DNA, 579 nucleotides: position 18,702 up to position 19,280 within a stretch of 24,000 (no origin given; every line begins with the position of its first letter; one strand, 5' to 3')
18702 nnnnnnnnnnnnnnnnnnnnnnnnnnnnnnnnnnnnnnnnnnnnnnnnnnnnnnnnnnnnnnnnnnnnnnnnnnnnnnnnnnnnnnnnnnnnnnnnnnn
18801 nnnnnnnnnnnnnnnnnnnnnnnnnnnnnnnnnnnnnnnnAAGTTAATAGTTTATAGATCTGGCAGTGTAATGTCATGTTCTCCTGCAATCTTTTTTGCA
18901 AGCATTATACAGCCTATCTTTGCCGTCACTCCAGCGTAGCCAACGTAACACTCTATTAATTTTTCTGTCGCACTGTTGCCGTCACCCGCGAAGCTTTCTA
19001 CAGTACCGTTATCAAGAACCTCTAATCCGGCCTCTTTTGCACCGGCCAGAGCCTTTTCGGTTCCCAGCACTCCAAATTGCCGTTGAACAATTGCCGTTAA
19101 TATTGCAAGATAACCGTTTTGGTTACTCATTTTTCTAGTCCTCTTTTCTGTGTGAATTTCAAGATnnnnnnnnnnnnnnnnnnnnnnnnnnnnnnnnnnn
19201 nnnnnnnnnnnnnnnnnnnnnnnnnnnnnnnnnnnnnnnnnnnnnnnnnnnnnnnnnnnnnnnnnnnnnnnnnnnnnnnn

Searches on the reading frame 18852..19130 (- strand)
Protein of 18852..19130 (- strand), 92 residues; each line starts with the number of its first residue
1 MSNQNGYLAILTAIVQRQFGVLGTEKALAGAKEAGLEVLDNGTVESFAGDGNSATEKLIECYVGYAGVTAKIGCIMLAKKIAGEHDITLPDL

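Call 3: search_protein_families(library=pfam, proteins=[window:18852-19130:-], max_evalue=0.01)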
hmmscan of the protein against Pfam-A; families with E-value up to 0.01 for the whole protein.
window:18852-19130:- (92 aa): 0 families

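Call 4: search_protein_families(library=ncbifam, proteins=[window:18852-19130:-], max_evalue=0.1)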
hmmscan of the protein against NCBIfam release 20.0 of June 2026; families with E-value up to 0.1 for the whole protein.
window:18852-19130:- (92 aa): 0 families

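Call 29: find_homologous_proteins(query=window:18852-19130:-, max_evalue=0.001)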
Query window:18852-19130:- (92 aa): 40 proteins with E <= 0.001 among 40 candidates.
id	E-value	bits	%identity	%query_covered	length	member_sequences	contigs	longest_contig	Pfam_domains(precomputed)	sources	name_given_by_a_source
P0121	4.2e-52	192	100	100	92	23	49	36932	-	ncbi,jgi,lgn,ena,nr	ncbi:MAG: hypothetical protein HN402_07695 [Candidatus Scalindua sp.]|nr:hypothetical protein [Candi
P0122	3.9e-46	173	90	100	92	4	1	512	-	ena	-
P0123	2.9e-45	170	89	100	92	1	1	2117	-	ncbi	-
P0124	7.7e-45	169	88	100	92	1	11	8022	-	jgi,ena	-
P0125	3.2e-44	167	87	100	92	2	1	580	-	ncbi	-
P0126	4.0e-44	166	87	100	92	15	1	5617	-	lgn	-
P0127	1.5e-43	164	86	100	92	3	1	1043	-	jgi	-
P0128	1.8e-43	164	86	100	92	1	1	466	-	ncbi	-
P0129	2.8e-43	164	86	100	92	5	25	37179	-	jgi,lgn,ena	jgi:hypothetical protein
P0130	3.9e-43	163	82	100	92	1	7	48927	-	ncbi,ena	-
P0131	4.8e-43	163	84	100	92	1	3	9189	-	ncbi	-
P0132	1.1e-42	162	85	100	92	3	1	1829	-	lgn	-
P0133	1.2e-42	161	85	100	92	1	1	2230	-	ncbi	-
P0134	1.3e-42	161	85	100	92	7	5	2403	-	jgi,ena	-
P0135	1.4e-42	161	86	100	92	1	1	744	-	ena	-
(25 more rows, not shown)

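Call 39: search_protein_representatives(alignment_id=A3)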
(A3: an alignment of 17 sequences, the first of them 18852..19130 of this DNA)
Query: 17 sequences, 92 profile positions. Proteins with E-value up to 0.001 (for the whole library): 90; up to 1e-10: 4; up to 1e-30: 1. The best 90 are listed.
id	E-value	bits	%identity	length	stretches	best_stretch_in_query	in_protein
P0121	1.0e-48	179.5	-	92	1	1-92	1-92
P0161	2.0e-25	104.8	-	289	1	10-89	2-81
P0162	8.2e-15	70.8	-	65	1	15-63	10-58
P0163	2.4e-12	62.9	-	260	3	5-68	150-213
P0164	5.3e-08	49.0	-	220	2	4-58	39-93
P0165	6.7e-08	48.6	-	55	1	3-49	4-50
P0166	1.1e-07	48.0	-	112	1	5-71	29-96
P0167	1.3e-07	47.7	-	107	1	5-70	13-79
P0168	4.8e-07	45.9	-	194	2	5-58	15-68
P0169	6.5e-07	45.5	-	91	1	2-76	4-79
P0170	6.8e-07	45.4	-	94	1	6-69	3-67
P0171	7.5e-07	45.3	-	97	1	3-71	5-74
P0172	1.3e-06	44.5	-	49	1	34-73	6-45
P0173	1.3e-06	44.5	-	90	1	1-71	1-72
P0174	1.4e-06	44.4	-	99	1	5-79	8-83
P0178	5.0e-06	42.6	-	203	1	4-71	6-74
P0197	3.3e-05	40.0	-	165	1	5-90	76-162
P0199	3.5e-05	39.9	-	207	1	4-71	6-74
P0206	7.2e-05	38.9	-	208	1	2-71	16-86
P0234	3.6e-04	36.7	-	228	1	3-80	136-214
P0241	6.8e-04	35.8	-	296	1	6-71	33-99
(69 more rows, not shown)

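Call 41: search_protein_families(library=pfam, proteins=[P0161, P0163, P0164, P0168, P0178, P0199, P0206, P0234, P0241, P0197], max_evalue=0.01)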
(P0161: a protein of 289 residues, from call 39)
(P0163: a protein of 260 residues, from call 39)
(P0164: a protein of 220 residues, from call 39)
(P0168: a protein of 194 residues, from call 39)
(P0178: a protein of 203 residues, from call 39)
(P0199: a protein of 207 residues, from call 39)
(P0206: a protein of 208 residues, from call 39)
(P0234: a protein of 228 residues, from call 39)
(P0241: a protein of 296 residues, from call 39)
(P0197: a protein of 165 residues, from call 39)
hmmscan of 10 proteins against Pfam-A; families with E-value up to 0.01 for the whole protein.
P0161 (289 aa): 1 family
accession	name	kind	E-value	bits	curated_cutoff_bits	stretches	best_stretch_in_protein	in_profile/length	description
PF01339.22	CheB_methylest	-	4.9e-67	225.4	24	1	105-283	1-174/174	CheB methylesterase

P0163 (260 aa): 0 families

P0164 (220 aa): 0 families

P0168 (194 aa): 0 families

P0178 (203 aa): 0 families

P0199 (207 aa): 0 families

P0206 (208 aa): 0 families

P0234 (228 aa): 0 families

P0241 (296 aa): 0 families

P0197 (165 aa): 1 family
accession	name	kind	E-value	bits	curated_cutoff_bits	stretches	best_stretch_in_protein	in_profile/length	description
PF19583.5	ODP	-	1e-06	29.2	27.2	1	1-35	160-194/194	ODP family beta lactamase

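Call 46: search_protein_families(library=pfam, alignment_id=A4, max_evalue=1)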
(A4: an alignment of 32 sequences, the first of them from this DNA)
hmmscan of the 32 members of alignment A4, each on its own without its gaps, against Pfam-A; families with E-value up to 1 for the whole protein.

A. member 1, seq(92 aa): 0 families

B. families by the number of members that match (of 32 scanned): 23 families
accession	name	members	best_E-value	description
PF03719.21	Ribosomal_S5_C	2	0.11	Ribosomal protein S5, C-terminal domain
PF14911.11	MMS22L_C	1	0.029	S-phase genomic integrity recombination mediator, C-terminal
PF01135.25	PCMT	1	0.048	Protein-L-isoaspartate(D-aspartate) O-methyltransferase (PCMT)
PF17784.7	Sulfotransfer_4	1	0.066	Sulfotransferase domain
PF18278.7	RANK_CRD_2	1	0.069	Receptor activator of the NF-KB cysteine-rich repeat domain 2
PF05225.22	HTH_psq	1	0.084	helix-turn-helix, Psq domain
PF19071.5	DUF5767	1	0.09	Family of unknown function (DUF5767)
PF04919.18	DUF655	1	0.099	Protein of unknown function (DUF655)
PF01949.23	Endo_dU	1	0.099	Endonuclease dU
PF08984.16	DUF1858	1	0.1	Domain of unknown function (DUF1858)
PF10222.14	DUF2152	1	0.11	Uncharacterized conserved protein (DUF2152)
PF02969.23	TAF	1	0.12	TATA box binding protein associated factor (TAF)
PF22078.1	Ribosomal_bL9m_C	1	0.15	Large ribosomal subunit protein bL9m C-terminal domain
PF02817.22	E3_binding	1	0.15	e3 binding domain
PF10925.13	DUF2680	1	0.17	Protein of unknown function (DUF2680)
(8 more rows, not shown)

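Call 47: search_solved_structures(query=A4, max_evalue=10)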
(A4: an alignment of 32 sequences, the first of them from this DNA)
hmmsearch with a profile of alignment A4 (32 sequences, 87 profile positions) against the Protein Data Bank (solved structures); distinct sequences matched with E-value up to 10: 7.
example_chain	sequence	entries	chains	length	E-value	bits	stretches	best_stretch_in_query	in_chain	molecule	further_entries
5a1q_A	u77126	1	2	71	0.18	15.1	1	53-77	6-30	AF1502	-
1dd3_A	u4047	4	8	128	0.54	13.5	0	41-77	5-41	50S RIBOSOMAL PROTEIN L7/L12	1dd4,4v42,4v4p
9ckv_C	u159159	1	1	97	0.78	13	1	24-71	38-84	NeoNectin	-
7ebc_A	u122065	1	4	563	0.89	12.8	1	28-79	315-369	Isocitrate lyase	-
3i04_A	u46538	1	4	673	0.99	12.7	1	22-57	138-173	Carbon monoxide dehydrogenase/acetyl-CoA synthase subunit beta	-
1mjg_A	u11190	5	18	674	0.99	12.7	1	22-57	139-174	CARBON MONOXIDE DEHYDROGENASE BETA SUBUNIT | CARBON MONOXIDE DEHYDROGENASE/ACETYL-COA SYNTHASE SUBUNIT BETA | Carbon monoxide dehydrogenase/acetyl CoA synthase 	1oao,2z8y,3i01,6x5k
5aek_B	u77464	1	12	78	1.2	12.4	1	40-69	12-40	SMALL UBIQUITIN-RELATED MODIFIER 1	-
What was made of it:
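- On Any described family for the 92-aa partner: PDB by profile: best E 0.18 (call 47).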

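Call 48: find_homologous_proteins(query=A4, max_evalue=0.001)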
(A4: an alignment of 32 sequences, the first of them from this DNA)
Query A4 (32 sequences) (92 aa, profile of the alignment): 93 proteins with E <= 0.001 among 747 candidates.
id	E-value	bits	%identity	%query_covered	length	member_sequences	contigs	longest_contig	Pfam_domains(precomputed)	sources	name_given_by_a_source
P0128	3.8e-23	99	86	100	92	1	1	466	-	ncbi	-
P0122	4.3e-23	99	90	100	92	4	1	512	-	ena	-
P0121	6.3e-23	98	100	100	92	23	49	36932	-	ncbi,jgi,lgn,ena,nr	ncbi:MAG: hypothetical protein HN402_07695 [Candidatus Scalindua sp.]|nr:hypothetical protein [Candi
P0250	1.7e-22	97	32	89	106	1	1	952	-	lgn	-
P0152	1.9e-22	97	67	100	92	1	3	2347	-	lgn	-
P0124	2.1e-22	97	88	100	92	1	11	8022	-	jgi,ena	-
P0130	2.6e-22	96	82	100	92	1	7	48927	-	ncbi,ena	-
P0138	3.7e-22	96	86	100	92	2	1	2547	-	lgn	-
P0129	3.7e-22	96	86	100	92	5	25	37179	-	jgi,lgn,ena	jgi:hypothetical protein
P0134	4.0e-22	96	85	100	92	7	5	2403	-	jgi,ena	-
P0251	4.2e-22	96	-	-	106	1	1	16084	-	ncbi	-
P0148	4.6e-22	96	76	100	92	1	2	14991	-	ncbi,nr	ncbi:MAG: hypothetical protein GY941_16605 [Planctomycetes bacterium]|nr:hypothetical protein [Planc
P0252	5.3e-22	95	28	97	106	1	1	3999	-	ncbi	-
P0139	6.0e-22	95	85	100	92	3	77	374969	-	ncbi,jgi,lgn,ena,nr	ncbi:MAG: hypothetical protein HON76_00460 [Candidatus Scalindua sp.]|jgi:hypothetical protein|nr:hy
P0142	7.2e-22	95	83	100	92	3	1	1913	-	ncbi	-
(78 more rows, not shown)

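Call 54: predict_structure(alignment_id=A5)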
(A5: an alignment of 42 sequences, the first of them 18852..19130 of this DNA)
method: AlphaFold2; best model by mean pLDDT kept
length: 92 residues; sequences in the alignment: 42
mean_pLDDT: 92.3   pTM: 0.85
mean pLDDT of the five models: 92.3, 92.3, 92.1, 91.4, 90.5
residues with pLDDT >= 90: 76; 70-90: 14; 50-70: 2; < 50: 0
segments of 3 or more residues with pLDDT < 50: none
pLDDT, mean of each block of 10 residues (from residue 1): 85 96 95 96 94 94 90 93 91 78
secondary structure, 60 per line:
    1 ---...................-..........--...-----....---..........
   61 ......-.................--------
elements in order: H4-22 H24-33 E36-38 E44-47 H51-66 H68-84

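Call 63: fold_search(model_id=the predicted structure, library=pdb)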
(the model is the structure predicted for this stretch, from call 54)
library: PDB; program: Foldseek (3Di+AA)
matches with E <= 10: 56; with E <= 0.001: 0
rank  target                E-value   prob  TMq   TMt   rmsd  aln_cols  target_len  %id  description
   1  7tb1_B                1.8e+00  0.18  0.38  0.30   8.6        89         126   19  Crystal structure of STUB1 with a macrocyclic peptide (released 2022-07-27)
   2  7tb1_A                1.8e+00  0.18  0.38  0.29   8.6        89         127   19  Crystal structure of STUB1 with a macrocyclic peptide (released 2022-07-27)
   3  4kbq_A                2.0e+00  0.21  0.39  0.30   8.3        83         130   18  Structure of the CHIP-TPR domain in complex with the Hsc70 Lid-Tail domains (released 2015-01-14)
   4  6nsv_A                2.0e+00  0.18  0.40  0.30   8.3        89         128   17  Crystal structure of the human CHIP TPR domain in complex with a 5mer acetylated optimized peptide (released 2019-07-31)
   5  6efk_A                2.1e+00  0.16  0.38  0.29   8.4        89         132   19  Crystal structure of the human CHIP TPR domain in complex with a 5mer acetylated HSP70 peptide (released 2019-07-31)
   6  6nsv_B                2.3e+00  0.15  0.38  0.29   8.4        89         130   19  Crystal structure of the human CHIP TPR domain in complex with a 5mer acetylated optimized peptide (released 2019-07-31)
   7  8f15_C                2.9e+00  0.15  0.40  0.30   8.2        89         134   17  Structure of the STUB1 TPR domain in complex with H202, an all-D Helicon Polypeptide (released 2023-02-15)
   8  3q47_B                2.9e+00  0.14  0.38  0.29   8.5        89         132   19  Crystal structure of TPR domain of CHIP complexed with pseudophosphorylated Smad1 peptide (released 2011-03-16)
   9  8f15_A                2.9e+00  0.14  0.38  0.29   8.4        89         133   19  Structure of the STUB1 TPR domain in complex with H202, an all-D Helicon Polypeptide (released 2023-02-15)
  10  1bqb                  3.2e+00  0.21  0.43  0.16   5.1        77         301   13  AUREOLYSIN, STAPHYLOCOCCUS AUREUS METALLOPROTEINASE (released 1999-01-13)
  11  8fyu_A                3.6e+00  0.12  0.38  0.30   8.4        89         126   19  Crystal structure of the human CHIP-TPR domain in complex with a 10mer acetylated tau peptide (released 2023-08-30)
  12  5d39_A                3.6e+00  0.03  0.21  0.06  14.1        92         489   17  Transcription factor-DNA complex (released 2016-08-10)
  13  8f16_B                3.8e+00  0.11  0.38  0.29   8.4        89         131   19  Structure of the STUB1 TPR domain in complex with H203, an all-D Helicon Polypeptide (released 2023-02-15)
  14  8j5r_D                4.0e+00  0.06  0.30  0.08  11.4       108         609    9  Cryo-EM structure of Mycobacterium tuberculosis OppABCD in the resting state (released 2024-04-03)
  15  7skl_A                4.8e+00  0.16  0.43  0.16   5.1        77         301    8  Complex between S. aureus aureolysin and IMPI mutant I57I (released 2022-01-26)
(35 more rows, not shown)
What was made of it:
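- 18852..19130 (-): 92-aa partner protein from an unannotated family, predicted as helix-helix-beta hairpin-helix-helix. Proposed adaptor between ODP and the output proteins. AF2 pLDDT is 92.3 and pTM 0.85 (call 54); the best Foldseek PDB hit has E 1.8 (call 63).
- On Any described family for the 92-aa partner: Foldseek against PDB: best E 1.8 (call 63).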

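Call 76: find_related_loci(query=P0169, collection=metagenome_contigs, flank=3000)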
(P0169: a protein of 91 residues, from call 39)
Query P0169 (91 aa) in metagenome_contigs; peptide patterns used: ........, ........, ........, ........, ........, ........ (x = any residue, [..] = any of these).
547 stretches matched a pattern; 62 encode a relative of the query (tblastn E <= 1e-3); 62 distinct loci.
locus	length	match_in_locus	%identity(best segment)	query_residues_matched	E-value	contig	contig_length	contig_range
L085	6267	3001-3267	90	1-89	8e-50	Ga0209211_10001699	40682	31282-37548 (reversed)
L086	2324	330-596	89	1-89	4e-50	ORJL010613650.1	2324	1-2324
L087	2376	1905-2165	86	1-87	9e-48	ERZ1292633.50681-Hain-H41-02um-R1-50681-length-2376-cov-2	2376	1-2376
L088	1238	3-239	90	11-89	8e-46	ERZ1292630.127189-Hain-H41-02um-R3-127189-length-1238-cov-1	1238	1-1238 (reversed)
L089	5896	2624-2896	73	1-91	1e-40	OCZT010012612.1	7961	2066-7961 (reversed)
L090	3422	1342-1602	75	1-87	8e-40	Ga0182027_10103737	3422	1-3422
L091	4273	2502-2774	73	1-91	1e-39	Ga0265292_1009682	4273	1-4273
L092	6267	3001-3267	63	3-91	1e-34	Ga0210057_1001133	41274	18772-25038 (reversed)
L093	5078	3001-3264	60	3-90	6e-34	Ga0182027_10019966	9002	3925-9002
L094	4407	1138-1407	59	1-90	1e-33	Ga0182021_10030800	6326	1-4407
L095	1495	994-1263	63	3-91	6e-34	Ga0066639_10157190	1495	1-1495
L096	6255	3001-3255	67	7-91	4e-33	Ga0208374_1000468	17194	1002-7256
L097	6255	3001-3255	67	7-91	4e-33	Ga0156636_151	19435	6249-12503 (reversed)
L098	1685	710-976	63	3-91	2e-33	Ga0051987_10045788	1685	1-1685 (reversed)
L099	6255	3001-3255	67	7-91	3e-33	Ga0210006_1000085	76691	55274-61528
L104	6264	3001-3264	58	3-90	1e-32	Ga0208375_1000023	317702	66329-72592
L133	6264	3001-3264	52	3-90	2e-29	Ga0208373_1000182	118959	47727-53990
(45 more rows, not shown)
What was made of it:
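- Tried and rejected: It was replaced by a scan with the single protein P0169 (call 76).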

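Call 78: search_protein_families(library=pfam, proteins=[L104:3297-3623:+, L104:3641-5413:+, L104:5453-5842:+, L104:2373-2897:+, L104:1743-2339:+, L104:269-1690:+, L085:3315-3710:+, L085:3761-5539:+, L133:3278-5035:+, L133:2549-2989:+], max_evalue=0.001)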
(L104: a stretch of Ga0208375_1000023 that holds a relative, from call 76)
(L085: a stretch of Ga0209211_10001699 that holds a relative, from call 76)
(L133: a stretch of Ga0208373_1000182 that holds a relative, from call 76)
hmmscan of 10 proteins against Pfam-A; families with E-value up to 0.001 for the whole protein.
L104:3297-3623:+ (108 aa): 0 families

L104:3641-5413:+ (590 aa): 5 families
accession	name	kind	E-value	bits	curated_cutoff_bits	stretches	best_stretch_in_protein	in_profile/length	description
PF02518.31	HATPase_c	-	1e-21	77.9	26.4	1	452-589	2-109/111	Histidine kinase-, DNA gyrase B-, and HSP90-like ATPase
PF00512.31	HisKA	-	2.3e-13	50.4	26.9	1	337-404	2-66/66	His Kinase A (phospho-acceptor) domain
PF13185.12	GAF_2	-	1.7e-07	31.9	28.6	1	70-205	2-135/136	GAF domain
PF01590.32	GAF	-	7.5e-05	23.7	22.4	1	72-205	2-133/133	GAF domain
PF13426.13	PAS_9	-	0.00092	19.9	27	0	228-328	2-102/103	PAS domain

L104:5453-5842:+ (129 aa): 1 family
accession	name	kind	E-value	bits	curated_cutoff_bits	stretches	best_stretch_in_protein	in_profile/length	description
PF00072.30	Response_reg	-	4.7e-21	75.5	30.2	1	4-109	1-100/111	Response regulator receiver domain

L104:2373-2897:+ (174 aa): 0 families

L104:1743-2339:+ (198 aa): 0 families

L104:269-1690:+ (473 aa): 3 families
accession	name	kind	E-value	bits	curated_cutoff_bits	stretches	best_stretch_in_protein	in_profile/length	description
PF00224.27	PK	-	1.7e-122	409.1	30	1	3-323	2-328/328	Pyruvate kinase, barrel domain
PF02887.21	PK_C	-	5.4e-25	88.2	28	1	355-470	1-113/114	Pyruvate kinase, alpha/beta domain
PF03328.21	HpcH_HpaI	-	1.8e-05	24.5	25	1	174-278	75-182/221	HpcH/HpaI aldolase/citrate lyase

L085:3315-3710:+ (131 aa): 0 families

L085:3761-5539:+ (592 aa): 6 families
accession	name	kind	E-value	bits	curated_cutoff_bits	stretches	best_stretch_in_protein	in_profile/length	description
PF02518.31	HATPase_c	-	4.2e-23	82.3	26.4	1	450-591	2-109/111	Histidine kinase-, DNA gyrase B-, and HSP90-like ATPase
PF00512.31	HisKA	-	2.3e-13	50.4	26.9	1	335-402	2-66/66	His Kinase A (phospho-acceptor) domain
PF13185.12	GAF_2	-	5.4e-06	27.1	28.6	1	68-203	2-135/136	GAF domain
PF00989.32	PAS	-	0.00031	21.2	22.6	1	217-248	3-34/113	PAS fold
PF01590.32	GAF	-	0.0005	21.1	22.4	0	70-203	2-133/133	GAF domain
PF13188.13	PAS_8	-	0.00098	19.4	21.8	0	216-249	2-35/65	PAS domain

L133:3278-5035:+ (585 aa): 8 families
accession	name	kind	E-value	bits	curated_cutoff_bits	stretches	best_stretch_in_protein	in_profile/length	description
PF02518.31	HATPase_c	-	2.2e-22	80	26.4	1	445-585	2-109/111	Histidine kinase-, DNA gyrase B-, and HSP90-like ATPase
PF00512.31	HisKA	-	2e-12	47.4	26.9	1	329-397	1-66/66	His Kinase A (phospho-acceptor) domain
PF13185.12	GAF_2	-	1.5e-06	28.9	28.6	1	64-198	3-135/136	GAF domain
PF13188.13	PAS_8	-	3.6e-06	27.1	21.8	1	211-250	2-41/65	PAS domain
PF01590.32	GAF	-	1.4e-05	26.1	22.4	1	65-198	2-133/133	GAF domain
PF13426.13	PAS_9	-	0.00019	22.1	27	1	221-321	2-102/103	PAS domain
PF08448.16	PAS_4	-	0.00028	21.5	23.1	0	216-247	1-32/110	PAS fold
PF12860.13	PAS_7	-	0.00085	19.9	27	0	216-248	1-33/115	PAS fold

L133:2549-2989:+ (146 aa): 0 families

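Call 93: search_protein_families(library=ncbifam, proteins=[L104:3297-3623:+, P0169], max_evalue=0.01)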
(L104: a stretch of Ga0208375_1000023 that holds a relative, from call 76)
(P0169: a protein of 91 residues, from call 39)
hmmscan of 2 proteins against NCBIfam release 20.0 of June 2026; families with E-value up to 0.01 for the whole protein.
L104:3297-3623:+ (108 aa): 0 families

P0169 (91 aa): 0 families
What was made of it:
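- On Any described family for the 92-aa partner: NCBIfam: none (calls 4, 93).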
